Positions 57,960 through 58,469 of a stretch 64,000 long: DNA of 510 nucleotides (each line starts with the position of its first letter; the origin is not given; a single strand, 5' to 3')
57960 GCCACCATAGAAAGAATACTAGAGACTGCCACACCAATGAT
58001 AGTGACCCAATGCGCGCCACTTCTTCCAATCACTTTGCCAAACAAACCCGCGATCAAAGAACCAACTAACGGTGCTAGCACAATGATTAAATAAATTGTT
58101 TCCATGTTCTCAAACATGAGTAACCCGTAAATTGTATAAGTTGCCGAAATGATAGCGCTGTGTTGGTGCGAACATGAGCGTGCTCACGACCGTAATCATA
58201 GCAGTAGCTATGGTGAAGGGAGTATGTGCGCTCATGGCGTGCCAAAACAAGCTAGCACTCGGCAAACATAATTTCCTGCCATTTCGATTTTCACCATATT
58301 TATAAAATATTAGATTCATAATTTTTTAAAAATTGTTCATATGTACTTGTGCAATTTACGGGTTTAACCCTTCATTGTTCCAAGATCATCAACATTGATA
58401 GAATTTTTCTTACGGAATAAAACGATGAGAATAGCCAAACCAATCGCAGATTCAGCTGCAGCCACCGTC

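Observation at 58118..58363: MITE-like insertion with about 20-bp terminal inverted repeats splitting nuoK from nuoL inside the complex I operon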

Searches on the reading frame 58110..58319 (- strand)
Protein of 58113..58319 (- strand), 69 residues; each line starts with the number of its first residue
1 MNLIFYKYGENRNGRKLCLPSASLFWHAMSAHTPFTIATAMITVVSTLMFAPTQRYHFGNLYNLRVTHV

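Call 37: find_homologous_proteins(query=window:58113-58319:-, max_evalue=10)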
Query seq(69 aa) (69 aa): 3 proteins with E <= 10 among 3 candidates.
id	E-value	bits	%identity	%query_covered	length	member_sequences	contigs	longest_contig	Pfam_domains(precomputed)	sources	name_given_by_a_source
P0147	1.6e-40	153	100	100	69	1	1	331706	-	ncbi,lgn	-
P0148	2.6e-34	133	88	100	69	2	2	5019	-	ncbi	-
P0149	1.7e-33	131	87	100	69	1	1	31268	-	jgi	-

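Call 38: find_encoding_contigs(protein=P0147, flank=1500, max_places=5)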
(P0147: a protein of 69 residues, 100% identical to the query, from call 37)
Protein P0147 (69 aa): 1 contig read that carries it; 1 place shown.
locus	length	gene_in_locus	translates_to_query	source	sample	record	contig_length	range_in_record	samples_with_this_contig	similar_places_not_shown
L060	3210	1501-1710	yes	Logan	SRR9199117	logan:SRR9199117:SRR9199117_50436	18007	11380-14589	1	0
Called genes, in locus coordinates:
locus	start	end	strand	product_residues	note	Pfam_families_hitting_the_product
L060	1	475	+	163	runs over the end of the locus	PF14697:Fer4_21 (faint), PF12797:Fer4_2 (faint), PF12800:Fer4_4 (faint), PF12837:Fer4_6 (faint), PF13237:Fer4_10 (weak), PF12838:Fer4_7, PF13187:Fer4_9, PF00037:Fer4, +2 more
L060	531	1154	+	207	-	PF00499:Oxidored_q3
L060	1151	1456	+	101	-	PF00420:Oxidored_q2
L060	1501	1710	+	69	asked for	-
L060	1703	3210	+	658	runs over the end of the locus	PF00662:Proton_antipo_N, PF00361:Proton_antipo_M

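Call 39: find_encoding_contigs(protein=P0148, flank=5000, max_places=5)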
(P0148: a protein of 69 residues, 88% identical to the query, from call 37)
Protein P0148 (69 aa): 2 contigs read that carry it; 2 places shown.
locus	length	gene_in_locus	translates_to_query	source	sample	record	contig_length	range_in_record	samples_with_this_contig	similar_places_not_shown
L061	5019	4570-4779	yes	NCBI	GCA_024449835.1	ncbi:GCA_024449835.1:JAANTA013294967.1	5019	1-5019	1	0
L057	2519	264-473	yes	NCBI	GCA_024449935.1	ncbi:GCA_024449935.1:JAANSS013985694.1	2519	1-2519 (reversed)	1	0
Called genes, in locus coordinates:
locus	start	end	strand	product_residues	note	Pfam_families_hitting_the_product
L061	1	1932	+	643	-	?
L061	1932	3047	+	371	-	PF00146:NADHdh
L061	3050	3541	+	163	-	PF14697:Fer4_21 (faint), PF12797:Fer4_2 (faint), PF12800:Fer4_4 (faint), PF12837:Fer4_6 (faint), PF13183:Fer4_8 (faint), PF12838:Fer4_7, PF13187:Fer4_9, PF00037:Fer4 (weak), +2 more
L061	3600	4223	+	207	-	PF00499:Oxidored_q3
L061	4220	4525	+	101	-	PF00420:Oxidored_q2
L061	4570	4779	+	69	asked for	-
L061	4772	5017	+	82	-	?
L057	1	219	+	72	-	?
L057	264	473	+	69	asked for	-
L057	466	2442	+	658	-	PF00662:Proton_antipo_N, PF00361:Proton_antipo_M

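Call 56: search_protein_families(library=pfam, proteins=[window:58113-58319:-], max_evalue=10)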
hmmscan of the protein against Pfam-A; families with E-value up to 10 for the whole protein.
seq(69 aa): 0 families

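Call 57: search_protein_families(library=ncbifam, proteins=[window:58113-58319:-], max_evalue=10)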
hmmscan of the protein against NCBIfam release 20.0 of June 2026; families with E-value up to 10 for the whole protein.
seq(69 aa): 0 families
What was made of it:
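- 58110..58319 (-): 69-codon open frame inside the element, ending in a TGA that overlaps nuoL codons 2-3. Gene callers have annotated it in public assemblies, but it does not evolve as a coding sequence. No Pfam or NCBIfam match (calls 56, 57).
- On Type I toxin-antitoxin: No family match (calls 56, 57).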

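Call 67: search_protein_representatives(alignment_id=A5)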
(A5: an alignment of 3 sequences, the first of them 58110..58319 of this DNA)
Query: 3 sequences, 69 profile positions. Proteins with E-value up to 0.001 (for the whole library): 3; up to 1e-10: 1; up to 1e-30: 0. The best 3 are listed.
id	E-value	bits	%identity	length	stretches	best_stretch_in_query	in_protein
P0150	3.5e-28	113.4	-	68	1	4-66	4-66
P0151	2.4e-07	46.7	-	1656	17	30-57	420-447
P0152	1.2e-05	41.2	-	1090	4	5-39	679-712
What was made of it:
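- Tried and rejected: Profile search of 1.84 billion representative proteins with ORF69: one further relative (P0150) and two spurious repetitive proteins (call 67).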

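Call 69: list_cluster_members(proteins=[P0150, P0147, P0149])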
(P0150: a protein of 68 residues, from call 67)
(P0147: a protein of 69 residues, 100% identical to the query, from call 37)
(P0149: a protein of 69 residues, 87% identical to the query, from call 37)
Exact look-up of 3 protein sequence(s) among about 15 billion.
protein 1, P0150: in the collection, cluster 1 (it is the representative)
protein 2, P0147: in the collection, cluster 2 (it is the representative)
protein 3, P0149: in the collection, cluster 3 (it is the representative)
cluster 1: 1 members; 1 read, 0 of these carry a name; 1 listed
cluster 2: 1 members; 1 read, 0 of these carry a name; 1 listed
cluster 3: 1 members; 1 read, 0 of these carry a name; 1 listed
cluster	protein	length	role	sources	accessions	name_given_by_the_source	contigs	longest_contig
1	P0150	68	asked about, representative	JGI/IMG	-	-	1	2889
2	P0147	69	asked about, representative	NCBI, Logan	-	-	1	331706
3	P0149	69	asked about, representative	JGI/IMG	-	-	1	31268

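Call 71: find_homologous_proteins(query=A6, max_evalue=1)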
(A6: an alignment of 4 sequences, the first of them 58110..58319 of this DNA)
Query A6 (4 sequences) (69 aa, profile of the alignment): 4 proteins with E <= 1 among 4 candidates.
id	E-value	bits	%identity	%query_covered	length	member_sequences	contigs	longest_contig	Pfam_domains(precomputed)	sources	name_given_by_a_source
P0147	1.4e-43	164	100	100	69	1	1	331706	-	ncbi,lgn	-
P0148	7.2e-43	162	88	100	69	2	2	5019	-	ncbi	-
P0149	2.0e-42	161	87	100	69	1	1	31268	-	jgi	-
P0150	2.5e-40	154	68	96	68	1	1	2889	-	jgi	-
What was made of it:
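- The element's ORF occurs in only four clusters among 5.8 billion, each on one or two contigs, and all three whose DNA I could read lie at nuoK-nuoL (calls 37-39, 71).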

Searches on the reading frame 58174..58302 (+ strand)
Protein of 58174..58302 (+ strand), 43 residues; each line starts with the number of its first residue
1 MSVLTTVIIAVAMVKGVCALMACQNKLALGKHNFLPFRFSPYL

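Call 56: search_protein_families(library=pfam, proteins=[window:58174-58302:+], max_evalue=10)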
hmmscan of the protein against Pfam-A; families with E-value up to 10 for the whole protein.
seq(43 aa): 1 family
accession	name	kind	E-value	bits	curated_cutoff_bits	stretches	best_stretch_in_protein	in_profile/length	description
PF06301.17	Lambda_Kil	-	0.078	12.9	27.6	1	19-29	3-13/31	Bacteriophage lambda Kil protein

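Call 57: search_protein_families(library=ncbifam, proteins=[window:58174-58302:+], max_evalue=10)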
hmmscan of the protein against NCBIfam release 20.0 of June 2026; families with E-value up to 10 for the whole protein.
seq(43 aa): 0 families
